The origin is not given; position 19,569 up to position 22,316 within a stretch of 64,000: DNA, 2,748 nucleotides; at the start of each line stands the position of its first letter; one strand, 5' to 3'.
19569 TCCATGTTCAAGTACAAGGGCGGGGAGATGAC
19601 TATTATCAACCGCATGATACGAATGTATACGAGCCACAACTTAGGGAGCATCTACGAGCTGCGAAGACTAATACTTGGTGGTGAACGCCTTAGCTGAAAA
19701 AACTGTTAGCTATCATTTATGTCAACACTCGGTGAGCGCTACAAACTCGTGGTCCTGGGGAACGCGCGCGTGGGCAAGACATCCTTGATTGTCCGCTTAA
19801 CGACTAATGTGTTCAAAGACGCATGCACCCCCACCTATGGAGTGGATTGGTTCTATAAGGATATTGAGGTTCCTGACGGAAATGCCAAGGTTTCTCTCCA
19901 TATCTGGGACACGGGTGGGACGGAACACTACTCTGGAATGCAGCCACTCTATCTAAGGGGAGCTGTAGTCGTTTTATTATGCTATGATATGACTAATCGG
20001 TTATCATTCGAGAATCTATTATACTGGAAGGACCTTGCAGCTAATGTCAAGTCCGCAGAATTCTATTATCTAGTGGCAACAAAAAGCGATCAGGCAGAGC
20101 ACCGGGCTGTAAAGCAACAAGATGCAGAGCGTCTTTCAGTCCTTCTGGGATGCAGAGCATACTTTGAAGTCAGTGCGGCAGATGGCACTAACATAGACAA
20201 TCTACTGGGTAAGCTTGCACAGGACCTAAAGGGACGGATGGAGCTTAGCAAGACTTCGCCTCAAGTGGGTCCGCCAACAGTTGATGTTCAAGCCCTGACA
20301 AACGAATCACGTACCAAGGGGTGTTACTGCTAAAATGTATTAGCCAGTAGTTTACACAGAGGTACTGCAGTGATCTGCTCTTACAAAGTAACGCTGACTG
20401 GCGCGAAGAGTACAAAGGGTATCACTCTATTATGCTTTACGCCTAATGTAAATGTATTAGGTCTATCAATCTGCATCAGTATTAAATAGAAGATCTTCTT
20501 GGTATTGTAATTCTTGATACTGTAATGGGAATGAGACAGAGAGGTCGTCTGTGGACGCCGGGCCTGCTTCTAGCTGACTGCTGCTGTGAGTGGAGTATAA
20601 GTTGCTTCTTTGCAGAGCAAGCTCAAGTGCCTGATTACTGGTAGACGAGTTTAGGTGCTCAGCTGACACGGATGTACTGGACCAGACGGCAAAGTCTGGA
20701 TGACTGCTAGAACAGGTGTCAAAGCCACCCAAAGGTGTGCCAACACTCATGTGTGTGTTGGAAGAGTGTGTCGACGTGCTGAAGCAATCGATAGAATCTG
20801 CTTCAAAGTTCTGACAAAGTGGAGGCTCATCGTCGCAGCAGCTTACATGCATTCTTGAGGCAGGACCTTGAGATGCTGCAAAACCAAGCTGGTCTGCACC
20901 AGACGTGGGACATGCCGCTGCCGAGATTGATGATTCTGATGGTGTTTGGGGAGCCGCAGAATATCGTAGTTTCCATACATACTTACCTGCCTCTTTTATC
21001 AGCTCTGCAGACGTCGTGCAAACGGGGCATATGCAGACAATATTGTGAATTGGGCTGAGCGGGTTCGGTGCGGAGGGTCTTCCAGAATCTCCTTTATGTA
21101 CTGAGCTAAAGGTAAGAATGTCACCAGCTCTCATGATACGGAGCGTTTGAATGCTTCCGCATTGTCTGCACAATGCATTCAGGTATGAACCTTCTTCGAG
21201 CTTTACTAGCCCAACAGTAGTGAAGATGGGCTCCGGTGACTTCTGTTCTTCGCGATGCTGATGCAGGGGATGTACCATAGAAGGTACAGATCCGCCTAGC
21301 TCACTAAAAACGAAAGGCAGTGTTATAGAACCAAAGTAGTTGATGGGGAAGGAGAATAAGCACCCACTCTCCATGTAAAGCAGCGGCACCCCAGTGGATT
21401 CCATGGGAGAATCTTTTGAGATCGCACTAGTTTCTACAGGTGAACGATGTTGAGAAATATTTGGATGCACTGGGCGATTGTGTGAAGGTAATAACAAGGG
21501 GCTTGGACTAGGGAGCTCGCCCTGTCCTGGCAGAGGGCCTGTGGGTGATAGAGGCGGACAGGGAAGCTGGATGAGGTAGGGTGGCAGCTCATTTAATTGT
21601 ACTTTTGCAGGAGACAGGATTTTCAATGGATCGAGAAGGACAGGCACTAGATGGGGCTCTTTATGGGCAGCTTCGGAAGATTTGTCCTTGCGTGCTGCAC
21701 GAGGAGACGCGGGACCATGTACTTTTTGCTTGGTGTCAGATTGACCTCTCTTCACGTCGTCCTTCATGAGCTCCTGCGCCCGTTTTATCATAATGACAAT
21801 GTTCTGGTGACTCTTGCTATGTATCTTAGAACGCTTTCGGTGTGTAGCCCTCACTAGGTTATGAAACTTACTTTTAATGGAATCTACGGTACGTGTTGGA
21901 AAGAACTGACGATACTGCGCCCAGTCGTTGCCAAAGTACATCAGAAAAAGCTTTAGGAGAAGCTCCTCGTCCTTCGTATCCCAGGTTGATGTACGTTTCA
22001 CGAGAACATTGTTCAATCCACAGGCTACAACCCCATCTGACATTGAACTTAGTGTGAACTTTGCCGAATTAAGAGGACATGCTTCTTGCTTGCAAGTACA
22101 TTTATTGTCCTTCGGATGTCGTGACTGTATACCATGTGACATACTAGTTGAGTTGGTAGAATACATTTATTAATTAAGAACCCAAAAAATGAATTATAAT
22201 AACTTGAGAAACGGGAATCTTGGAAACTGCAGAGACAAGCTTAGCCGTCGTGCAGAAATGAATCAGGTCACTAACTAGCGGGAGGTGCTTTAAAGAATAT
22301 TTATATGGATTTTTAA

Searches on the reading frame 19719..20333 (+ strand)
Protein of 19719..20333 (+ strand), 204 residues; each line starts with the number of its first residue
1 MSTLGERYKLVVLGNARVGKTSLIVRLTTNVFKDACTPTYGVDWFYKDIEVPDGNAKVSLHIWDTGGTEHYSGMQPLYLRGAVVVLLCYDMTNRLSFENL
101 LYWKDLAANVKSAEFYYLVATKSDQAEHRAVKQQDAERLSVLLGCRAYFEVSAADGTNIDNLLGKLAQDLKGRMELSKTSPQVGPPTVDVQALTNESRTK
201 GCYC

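Call 59: search_protein_families(library=pfam, proteins=[window:19719-20333:+], max_evalue=0.01)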
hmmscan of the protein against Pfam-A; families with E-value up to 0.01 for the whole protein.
window:19719-20333:+ (204 aa): 6 families
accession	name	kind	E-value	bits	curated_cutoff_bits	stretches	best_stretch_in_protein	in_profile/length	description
PF00071.28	Ras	-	5.2e-38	130.6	21.6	1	9-170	1-160/162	Ras family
PF08477.19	Roc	-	1.4e-24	87.1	27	1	9-124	1-119/119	Ras of Complex, Roc, domain of DAPkinase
PF00025.27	Arf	-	9.5e-06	25.6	22.3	1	6-126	13-128/174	ADP-ribosylation factor family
PF01926.29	MMR_HSR1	-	0.00066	20.2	21.9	1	10-92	2-85/113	50S ribosome-binding GTPase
PF10662.15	PduV-EutP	-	0.0019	18.5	21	0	119-166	95-141/143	Ethanolamine utilisation - propanediol utilisation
PF02421.24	FeoB_N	-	0.0063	16.5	27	0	9-30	2-23/156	Ferrous iron transport protein B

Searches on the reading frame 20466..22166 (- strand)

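Call 59: search_protein_families(library=pfam, proteins=[window:20466-22166:-], max_evalue=0.01)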
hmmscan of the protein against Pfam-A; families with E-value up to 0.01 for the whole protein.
window:20466-22166:- (566 aa): 3 families
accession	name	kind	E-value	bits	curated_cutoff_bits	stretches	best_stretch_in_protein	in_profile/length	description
PF15963.11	Myb_DNA-bind_7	-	6.9e-05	23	31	1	57-115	6-63/88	Myb DNA-binding like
PF00249.37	Myb_DNA-binding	-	0.00025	21.5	24.4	1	62-104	4-45/46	Myb-like DNA-binding domain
PF13921.12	Myb_DNA-bind_6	-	0.00056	20.5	22.9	1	62-108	1-46/60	Myb-like DNA-binding domain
